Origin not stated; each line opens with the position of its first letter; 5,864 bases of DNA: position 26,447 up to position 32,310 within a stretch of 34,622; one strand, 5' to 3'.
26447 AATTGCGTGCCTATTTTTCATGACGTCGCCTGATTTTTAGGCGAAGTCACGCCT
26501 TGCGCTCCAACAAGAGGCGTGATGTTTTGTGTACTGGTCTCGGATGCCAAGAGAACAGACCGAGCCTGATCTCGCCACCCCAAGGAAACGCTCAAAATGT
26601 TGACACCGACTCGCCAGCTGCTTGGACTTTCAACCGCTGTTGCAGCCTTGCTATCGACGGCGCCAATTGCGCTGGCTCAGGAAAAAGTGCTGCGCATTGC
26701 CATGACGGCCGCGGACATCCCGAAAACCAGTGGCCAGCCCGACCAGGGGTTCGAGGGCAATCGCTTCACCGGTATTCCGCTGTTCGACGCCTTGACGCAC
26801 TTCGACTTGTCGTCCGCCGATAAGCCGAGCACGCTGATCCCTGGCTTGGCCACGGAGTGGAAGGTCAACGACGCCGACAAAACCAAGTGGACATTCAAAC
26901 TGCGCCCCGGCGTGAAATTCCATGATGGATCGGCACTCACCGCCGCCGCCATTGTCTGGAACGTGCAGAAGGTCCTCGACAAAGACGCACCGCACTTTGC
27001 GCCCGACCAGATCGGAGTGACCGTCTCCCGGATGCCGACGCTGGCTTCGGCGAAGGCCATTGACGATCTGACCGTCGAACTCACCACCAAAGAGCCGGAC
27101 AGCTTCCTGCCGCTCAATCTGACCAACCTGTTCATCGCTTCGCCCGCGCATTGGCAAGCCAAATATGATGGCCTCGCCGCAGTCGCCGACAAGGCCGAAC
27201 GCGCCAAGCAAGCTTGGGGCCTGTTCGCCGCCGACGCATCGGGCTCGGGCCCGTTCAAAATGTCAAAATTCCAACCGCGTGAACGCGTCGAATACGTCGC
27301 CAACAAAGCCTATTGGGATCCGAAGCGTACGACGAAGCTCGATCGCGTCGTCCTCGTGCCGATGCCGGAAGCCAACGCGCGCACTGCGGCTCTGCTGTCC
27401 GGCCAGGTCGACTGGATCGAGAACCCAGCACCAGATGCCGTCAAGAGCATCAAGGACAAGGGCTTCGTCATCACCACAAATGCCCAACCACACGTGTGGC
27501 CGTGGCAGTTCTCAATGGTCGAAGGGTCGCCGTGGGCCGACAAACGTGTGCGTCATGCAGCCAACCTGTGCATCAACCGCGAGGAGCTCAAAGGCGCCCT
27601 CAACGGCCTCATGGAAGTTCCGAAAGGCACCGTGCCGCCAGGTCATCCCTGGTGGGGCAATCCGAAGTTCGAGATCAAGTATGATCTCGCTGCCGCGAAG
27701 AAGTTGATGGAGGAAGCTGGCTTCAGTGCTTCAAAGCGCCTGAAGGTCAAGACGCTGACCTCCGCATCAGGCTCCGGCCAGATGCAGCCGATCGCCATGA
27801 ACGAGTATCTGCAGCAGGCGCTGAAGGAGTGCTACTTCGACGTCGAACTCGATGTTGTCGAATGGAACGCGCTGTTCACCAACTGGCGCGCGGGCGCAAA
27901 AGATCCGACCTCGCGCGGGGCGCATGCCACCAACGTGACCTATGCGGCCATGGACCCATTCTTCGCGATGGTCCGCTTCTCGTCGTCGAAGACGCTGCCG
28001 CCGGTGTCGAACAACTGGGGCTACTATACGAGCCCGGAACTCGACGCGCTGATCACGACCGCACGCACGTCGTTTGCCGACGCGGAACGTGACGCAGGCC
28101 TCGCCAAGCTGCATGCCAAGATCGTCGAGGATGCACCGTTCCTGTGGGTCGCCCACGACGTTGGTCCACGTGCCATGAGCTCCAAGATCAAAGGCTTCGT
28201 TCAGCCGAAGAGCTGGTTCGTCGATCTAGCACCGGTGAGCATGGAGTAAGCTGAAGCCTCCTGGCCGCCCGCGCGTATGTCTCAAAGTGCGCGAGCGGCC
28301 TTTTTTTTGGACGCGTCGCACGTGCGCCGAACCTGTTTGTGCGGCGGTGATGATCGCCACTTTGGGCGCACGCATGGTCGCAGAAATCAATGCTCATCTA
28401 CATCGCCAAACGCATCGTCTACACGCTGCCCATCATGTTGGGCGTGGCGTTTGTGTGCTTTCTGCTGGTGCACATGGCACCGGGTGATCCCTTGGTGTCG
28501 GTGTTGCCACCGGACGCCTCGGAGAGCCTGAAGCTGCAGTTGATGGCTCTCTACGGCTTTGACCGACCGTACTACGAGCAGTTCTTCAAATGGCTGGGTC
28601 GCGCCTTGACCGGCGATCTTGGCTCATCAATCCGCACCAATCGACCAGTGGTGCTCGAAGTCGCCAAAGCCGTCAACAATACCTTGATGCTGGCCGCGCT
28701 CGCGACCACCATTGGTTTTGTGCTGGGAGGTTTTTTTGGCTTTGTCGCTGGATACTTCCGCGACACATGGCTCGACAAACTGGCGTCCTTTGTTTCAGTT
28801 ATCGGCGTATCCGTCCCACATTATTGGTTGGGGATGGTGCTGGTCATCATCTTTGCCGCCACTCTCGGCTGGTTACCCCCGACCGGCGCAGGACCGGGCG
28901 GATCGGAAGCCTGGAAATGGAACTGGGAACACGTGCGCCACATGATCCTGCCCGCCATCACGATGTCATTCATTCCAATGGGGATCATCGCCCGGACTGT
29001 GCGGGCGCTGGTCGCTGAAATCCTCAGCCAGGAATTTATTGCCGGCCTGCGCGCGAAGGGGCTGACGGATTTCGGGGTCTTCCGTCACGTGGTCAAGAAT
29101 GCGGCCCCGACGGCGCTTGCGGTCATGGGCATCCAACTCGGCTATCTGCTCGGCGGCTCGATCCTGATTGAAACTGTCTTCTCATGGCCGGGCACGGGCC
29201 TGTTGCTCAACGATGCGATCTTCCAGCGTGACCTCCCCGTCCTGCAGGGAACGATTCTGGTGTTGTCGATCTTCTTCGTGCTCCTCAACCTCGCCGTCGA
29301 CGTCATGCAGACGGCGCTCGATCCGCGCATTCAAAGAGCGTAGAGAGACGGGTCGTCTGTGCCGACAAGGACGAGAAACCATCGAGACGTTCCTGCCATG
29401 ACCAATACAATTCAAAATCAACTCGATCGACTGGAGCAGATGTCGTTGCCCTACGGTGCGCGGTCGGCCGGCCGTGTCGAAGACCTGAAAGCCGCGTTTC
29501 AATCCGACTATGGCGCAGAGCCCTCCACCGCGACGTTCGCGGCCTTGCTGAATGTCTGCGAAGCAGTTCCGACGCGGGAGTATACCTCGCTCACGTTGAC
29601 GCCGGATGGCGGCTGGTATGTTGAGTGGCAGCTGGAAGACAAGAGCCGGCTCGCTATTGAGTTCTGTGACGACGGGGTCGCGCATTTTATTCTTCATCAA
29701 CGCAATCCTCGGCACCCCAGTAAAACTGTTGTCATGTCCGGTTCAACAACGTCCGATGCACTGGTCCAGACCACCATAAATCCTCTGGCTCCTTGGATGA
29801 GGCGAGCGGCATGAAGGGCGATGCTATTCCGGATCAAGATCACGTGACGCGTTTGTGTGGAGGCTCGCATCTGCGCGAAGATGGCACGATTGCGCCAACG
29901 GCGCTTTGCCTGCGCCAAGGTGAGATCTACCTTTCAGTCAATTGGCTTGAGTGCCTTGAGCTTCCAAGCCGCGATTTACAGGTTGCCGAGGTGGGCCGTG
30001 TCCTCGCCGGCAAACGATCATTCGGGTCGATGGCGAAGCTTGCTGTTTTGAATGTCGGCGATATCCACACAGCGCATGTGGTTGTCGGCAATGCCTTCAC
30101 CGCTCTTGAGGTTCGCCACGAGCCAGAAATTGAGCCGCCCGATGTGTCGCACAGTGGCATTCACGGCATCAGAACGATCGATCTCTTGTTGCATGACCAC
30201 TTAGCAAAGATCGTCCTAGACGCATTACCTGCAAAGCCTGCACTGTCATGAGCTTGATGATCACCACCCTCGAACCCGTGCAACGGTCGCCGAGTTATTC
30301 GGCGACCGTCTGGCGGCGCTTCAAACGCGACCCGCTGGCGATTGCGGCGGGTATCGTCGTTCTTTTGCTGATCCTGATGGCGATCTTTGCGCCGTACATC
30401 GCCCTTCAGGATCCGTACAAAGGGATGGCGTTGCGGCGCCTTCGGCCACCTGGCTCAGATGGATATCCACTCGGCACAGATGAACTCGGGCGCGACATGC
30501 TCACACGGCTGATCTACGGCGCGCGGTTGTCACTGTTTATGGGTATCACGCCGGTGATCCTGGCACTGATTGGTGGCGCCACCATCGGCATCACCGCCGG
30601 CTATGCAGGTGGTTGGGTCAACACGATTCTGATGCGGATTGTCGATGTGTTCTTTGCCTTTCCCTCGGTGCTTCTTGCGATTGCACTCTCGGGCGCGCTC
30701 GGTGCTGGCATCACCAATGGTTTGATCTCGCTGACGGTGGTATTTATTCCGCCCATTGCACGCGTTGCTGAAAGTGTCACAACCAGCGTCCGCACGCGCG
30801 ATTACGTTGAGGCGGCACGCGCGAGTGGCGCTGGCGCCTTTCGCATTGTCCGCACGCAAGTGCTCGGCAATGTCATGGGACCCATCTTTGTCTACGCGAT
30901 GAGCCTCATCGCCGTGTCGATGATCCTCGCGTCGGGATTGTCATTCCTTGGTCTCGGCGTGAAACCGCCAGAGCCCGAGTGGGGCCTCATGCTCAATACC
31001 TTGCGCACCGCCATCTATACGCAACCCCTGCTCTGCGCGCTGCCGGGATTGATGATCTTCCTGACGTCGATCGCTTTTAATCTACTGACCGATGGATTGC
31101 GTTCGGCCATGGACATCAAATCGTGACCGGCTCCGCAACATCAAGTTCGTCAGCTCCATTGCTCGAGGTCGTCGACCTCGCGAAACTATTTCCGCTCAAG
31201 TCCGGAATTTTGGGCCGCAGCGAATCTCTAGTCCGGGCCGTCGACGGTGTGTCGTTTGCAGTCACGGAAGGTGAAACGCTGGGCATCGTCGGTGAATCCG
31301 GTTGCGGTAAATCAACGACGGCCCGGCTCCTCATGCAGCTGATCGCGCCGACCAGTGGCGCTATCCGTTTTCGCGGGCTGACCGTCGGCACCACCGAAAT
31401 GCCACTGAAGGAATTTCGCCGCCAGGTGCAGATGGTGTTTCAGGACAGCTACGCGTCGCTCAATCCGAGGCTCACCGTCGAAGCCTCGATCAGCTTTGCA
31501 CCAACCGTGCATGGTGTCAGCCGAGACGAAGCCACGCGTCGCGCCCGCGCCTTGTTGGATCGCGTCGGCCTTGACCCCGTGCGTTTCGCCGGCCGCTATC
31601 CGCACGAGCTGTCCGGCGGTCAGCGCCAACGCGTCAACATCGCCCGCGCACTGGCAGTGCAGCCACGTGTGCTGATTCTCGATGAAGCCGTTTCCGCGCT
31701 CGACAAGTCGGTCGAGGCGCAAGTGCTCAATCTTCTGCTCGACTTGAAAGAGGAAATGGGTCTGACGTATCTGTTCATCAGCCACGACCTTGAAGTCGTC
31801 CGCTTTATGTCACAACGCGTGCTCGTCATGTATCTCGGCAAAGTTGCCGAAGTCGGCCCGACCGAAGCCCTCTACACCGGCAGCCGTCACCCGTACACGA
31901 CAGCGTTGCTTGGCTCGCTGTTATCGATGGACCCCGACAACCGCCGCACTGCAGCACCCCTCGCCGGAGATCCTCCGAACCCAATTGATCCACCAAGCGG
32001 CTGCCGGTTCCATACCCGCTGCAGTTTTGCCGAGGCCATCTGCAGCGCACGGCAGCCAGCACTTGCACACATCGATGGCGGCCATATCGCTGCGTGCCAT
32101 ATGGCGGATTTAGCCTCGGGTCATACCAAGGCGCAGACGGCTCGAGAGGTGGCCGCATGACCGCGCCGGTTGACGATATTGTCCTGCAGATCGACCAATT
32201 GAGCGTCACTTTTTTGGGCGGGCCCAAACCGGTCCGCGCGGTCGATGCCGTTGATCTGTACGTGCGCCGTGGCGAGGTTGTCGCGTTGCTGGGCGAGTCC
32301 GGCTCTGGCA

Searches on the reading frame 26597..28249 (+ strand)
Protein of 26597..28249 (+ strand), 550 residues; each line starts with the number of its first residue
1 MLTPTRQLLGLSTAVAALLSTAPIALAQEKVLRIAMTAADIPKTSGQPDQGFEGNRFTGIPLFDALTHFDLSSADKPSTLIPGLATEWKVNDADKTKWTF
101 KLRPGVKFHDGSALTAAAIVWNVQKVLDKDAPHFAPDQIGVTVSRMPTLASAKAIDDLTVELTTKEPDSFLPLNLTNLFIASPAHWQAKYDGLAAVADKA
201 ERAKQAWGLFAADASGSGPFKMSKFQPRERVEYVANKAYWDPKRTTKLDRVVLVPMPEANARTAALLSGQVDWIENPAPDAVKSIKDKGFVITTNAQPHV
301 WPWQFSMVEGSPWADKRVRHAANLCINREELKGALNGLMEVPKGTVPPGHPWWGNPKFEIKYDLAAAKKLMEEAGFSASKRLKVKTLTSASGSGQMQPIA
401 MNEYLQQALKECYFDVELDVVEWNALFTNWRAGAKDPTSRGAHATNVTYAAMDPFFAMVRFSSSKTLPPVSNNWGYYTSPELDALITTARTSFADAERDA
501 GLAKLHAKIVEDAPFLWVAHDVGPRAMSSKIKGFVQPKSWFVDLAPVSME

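Call 86: search_protein_families(library=pfam, proteins=[window:26597-28249:+], max_evalue=0.001)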
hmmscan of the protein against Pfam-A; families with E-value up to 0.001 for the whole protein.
window:26597-28249:+ (550 aa): 1 family
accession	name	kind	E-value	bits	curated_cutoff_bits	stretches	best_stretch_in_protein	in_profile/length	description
PF00496.27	SBP_bac_5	-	5e-75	253.4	32.4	1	80-443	2-347/368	Bacterial extracellular solute-binding proteins, family 5 Middle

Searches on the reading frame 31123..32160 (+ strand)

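Call 86: search_protein_families(library=pfam, proteins=[window:31123-32160:+], max_evalue=0.001)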
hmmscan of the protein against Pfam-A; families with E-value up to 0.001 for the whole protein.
window:31123-32160:+ (345 aa): 5 families
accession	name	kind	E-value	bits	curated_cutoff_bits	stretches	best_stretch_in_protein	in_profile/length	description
PF00005.33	ABC_tran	-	3.5e-35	122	25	1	41-190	2-136/137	ABC transporter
PF08352.17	oligo_HPY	-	6.4e-18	65.3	27.1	1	243-307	2-65/65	Oligopeptide/dipeptide transporter, C-terminal region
PF13401.12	AAA_22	-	5.2e-06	27.2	27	1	55-219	10-121/130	AAA domain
PF02463.25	SMC_N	-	0.0003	20.7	40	0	55-235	29-211/220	RecF/RecN/SMC N terminal domain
PF00004.35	AAA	-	0.00056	20.8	21.2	0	55-209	3-92/131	ATPase family associated with various cellular activities (AAA)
